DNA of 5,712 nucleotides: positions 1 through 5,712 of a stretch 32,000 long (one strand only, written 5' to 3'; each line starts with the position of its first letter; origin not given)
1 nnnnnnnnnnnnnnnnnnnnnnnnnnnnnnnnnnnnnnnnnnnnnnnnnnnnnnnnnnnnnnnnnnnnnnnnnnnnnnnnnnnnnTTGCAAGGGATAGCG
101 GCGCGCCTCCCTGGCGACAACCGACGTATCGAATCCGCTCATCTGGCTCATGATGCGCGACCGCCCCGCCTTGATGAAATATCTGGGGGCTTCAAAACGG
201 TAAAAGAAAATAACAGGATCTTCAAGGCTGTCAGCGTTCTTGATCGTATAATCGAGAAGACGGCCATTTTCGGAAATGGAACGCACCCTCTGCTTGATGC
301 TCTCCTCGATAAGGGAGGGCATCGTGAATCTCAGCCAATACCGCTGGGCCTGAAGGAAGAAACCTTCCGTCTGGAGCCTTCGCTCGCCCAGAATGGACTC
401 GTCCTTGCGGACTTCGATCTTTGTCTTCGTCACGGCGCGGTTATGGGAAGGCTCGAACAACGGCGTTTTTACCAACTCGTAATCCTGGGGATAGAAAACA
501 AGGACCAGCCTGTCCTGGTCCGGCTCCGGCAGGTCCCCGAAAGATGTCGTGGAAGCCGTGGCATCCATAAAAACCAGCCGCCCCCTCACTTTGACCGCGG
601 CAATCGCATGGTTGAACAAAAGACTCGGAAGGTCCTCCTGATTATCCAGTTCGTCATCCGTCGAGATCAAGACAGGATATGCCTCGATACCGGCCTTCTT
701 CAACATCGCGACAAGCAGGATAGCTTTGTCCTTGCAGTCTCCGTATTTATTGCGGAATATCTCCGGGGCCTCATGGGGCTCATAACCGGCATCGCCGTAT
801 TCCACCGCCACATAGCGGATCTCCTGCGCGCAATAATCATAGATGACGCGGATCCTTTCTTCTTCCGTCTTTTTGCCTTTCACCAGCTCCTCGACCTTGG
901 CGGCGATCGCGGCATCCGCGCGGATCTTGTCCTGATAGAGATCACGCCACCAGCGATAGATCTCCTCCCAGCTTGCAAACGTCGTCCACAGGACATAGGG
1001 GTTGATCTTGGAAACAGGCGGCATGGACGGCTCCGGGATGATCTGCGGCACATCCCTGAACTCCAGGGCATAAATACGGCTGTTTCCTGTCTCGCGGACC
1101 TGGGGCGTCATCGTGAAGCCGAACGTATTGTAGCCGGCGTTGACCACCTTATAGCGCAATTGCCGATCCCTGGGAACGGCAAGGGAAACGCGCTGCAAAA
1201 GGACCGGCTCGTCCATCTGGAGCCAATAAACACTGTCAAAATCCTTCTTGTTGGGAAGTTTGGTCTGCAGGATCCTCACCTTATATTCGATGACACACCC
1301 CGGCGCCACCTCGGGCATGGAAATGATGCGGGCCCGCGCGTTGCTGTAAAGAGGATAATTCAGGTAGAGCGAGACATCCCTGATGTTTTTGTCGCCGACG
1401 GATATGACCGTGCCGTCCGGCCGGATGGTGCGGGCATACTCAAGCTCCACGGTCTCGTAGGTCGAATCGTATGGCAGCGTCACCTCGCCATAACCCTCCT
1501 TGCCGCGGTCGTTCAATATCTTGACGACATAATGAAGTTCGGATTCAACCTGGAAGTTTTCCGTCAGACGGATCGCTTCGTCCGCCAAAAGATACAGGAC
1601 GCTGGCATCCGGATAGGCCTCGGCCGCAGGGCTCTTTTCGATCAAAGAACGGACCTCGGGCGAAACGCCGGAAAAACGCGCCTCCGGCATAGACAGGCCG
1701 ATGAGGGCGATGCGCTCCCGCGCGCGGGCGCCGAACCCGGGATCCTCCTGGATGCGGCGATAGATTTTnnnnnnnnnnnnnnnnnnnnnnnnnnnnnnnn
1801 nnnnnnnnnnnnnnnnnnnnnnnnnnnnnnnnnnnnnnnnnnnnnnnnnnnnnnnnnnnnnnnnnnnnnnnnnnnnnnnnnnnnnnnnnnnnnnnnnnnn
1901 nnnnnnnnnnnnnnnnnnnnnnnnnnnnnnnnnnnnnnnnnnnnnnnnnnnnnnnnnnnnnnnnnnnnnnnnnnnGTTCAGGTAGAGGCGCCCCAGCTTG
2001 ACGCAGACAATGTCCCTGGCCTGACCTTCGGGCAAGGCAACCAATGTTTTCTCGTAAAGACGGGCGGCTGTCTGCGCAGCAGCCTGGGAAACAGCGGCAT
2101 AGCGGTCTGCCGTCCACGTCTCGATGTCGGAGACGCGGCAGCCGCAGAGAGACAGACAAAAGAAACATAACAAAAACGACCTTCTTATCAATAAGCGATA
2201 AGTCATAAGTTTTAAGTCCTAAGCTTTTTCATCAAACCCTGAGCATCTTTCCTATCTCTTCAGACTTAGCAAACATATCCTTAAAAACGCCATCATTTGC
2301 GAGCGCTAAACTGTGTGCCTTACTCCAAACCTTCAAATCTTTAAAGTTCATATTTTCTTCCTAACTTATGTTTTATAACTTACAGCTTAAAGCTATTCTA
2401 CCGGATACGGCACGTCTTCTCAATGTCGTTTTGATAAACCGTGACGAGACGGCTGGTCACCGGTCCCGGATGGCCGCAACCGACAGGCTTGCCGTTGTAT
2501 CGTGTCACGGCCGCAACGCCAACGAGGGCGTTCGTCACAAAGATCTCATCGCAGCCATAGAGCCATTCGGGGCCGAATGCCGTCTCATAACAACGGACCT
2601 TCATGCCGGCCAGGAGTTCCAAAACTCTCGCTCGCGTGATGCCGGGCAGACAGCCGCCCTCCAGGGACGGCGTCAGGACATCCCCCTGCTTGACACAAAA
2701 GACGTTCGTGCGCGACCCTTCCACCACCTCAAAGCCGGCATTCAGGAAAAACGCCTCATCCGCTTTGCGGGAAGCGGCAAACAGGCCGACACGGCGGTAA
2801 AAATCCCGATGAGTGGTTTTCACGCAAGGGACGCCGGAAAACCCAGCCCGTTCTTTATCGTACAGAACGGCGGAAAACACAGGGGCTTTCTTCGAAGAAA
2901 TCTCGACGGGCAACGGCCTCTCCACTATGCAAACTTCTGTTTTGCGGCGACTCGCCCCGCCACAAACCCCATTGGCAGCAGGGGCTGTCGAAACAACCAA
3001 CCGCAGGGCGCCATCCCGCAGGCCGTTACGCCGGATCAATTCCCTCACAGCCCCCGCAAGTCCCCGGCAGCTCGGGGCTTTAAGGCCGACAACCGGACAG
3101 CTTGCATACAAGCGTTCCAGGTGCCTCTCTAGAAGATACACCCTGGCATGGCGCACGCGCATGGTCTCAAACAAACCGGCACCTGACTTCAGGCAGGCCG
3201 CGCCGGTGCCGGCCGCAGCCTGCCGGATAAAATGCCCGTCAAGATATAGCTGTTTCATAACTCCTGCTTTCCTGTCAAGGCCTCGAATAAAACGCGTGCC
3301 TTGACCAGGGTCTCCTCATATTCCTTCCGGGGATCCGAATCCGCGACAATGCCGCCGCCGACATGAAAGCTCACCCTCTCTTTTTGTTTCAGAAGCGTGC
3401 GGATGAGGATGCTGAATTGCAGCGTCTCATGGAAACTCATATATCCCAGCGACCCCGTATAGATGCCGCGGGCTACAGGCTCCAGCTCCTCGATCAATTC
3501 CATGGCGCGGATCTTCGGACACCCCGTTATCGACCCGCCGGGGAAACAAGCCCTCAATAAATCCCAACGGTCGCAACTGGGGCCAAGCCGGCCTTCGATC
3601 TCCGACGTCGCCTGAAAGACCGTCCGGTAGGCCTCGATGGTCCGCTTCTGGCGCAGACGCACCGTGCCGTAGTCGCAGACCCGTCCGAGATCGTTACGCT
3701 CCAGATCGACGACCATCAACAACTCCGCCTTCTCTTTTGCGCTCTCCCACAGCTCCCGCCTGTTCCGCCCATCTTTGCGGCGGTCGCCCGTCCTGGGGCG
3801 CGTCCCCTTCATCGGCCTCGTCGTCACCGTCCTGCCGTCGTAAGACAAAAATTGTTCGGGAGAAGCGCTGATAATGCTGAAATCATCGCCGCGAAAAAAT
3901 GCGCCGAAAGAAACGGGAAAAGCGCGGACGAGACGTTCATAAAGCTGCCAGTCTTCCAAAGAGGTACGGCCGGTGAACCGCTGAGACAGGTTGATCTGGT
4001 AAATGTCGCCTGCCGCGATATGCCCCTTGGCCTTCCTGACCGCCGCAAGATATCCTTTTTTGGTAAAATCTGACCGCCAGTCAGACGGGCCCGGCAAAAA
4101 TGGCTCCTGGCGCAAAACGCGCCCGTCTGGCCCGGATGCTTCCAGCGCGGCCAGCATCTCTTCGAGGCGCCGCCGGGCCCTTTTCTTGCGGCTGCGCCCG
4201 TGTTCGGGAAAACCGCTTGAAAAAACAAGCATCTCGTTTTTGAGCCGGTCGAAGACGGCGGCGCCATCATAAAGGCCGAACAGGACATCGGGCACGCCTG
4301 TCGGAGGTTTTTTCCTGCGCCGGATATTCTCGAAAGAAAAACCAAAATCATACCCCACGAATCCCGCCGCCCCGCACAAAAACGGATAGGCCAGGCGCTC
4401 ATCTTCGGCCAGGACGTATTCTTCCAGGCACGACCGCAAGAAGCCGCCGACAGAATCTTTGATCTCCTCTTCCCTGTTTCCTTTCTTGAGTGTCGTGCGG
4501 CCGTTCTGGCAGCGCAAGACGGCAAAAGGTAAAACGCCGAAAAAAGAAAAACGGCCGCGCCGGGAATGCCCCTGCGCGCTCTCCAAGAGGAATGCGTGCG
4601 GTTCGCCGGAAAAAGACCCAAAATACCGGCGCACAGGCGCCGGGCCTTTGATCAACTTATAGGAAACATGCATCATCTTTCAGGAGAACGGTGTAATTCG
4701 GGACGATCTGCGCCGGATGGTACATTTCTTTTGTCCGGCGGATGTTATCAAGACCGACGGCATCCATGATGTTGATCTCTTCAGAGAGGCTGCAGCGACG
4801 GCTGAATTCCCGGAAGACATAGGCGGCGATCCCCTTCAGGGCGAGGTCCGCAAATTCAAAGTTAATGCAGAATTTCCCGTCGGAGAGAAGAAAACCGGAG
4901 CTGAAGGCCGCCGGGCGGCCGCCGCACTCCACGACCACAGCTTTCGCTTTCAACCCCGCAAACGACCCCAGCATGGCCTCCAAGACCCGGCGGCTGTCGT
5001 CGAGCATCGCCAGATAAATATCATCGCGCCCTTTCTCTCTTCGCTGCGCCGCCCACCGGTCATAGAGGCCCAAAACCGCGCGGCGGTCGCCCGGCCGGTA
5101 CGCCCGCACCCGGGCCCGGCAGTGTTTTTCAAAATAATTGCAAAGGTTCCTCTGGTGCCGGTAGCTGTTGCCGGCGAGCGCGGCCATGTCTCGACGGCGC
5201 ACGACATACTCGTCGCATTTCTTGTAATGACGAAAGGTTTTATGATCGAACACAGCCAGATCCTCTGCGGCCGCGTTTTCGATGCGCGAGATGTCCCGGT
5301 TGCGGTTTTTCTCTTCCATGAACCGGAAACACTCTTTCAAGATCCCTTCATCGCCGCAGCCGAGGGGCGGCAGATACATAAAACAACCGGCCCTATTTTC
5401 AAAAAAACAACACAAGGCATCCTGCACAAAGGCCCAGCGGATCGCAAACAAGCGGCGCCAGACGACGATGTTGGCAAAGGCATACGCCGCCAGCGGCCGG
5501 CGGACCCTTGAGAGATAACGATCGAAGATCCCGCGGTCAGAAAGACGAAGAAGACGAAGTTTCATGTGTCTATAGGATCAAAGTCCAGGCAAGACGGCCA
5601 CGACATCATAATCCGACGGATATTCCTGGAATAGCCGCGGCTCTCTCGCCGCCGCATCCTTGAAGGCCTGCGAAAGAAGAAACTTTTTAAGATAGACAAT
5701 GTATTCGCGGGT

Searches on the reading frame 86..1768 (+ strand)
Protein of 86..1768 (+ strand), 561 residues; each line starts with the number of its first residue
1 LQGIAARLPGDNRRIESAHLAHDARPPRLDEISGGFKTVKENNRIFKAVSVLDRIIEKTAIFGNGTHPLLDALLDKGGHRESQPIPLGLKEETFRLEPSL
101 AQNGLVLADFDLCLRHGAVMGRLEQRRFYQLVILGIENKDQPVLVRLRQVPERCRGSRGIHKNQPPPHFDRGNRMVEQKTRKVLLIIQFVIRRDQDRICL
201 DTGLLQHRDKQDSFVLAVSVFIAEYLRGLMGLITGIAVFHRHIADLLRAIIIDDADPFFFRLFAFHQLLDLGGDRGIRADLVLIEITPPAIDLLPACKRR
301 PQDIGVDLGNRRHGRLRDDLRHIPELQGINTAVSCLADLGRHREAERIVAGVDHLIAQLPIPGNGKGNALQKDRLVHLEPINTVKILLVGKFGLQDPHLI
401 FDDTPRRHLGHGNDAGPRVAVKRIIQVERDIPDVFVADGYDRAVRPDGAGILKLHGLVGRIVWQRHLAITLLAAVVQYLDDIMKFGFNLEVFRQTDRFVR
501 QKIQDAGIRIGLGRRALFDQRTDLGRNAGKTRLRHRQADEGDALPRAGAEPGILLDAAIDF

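Call 82: search_protein_families(library=pfam, proteins=[window:86-1768:+], max_evalue=0.00001)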
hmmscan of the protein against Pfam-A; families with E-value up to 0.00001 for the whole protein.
window:86-1768:+ (561 aa): 0 families

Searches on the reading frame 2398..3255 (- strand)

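Call 82: search_protein_families(library=pfam, proteins=[window:2398-3255:-], max_evalue=0.00001)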
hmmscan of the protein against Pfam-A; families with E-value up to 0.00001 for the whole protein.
window:2398-3255:- (285 aa): 1 family
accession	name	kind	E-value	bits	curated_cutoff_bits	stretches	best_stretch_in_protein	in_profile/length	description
PF01063.24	Aminotran_4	-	3.5e-48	164.8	28.5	1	27-252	1-222/223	Amino-transferase class IV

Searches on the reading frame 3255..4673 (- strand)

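Call 82: search_protein_families(library=pfam, proteins=[window:3255-4673:-], max_evalue=0.00001)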
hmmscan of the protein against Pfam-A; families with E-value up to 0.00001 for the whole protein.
window:3255-4673:- (472 aa): 2 families
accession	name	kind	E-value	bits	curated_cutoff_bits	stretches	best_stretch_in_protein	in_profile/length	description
PF00425.24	Chorismate_bind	-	1.4e-87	294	27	1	205-458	2-257/257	chorismate binding enzyme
PF04715.19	Anth_synt_I_N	-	1.4e-25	90.6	23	1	19-149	10-139/140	Anthranilate synthase component I, N terminal region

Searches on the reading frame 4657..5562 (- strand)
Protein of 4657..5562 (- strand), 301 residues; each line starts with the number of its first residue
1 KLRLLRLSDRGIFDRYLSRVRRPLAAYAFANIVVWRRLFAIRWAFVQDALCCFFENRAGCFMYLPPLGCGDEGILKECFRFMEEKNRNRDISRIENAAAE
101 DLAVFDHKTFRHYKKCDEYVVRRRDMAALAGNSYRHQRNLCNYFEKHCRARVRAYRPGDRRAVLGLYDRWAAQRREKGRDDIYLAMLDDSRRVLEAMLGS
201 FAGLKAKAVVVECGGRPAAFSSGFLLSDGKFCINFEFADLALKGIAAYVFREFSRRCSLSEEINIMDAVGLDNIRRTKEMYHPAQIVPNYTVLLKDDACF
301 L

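Call 82: search_protein_families(library=pfam, proteins=[window:4657-5562:-], max_evalue=0.00001)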
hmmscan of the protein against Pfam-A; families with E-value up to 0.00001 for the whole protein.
window:4657-5562:- (301 aa): 1 family
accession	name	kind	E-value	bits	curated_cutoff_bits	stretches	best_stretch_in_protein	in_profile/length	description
PF09924.15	LPG_synthase_C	-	1.9e-23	83.4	27.5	1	26-292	10-297/298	Phosphatidylglycerol lysyltransferase, C-terminal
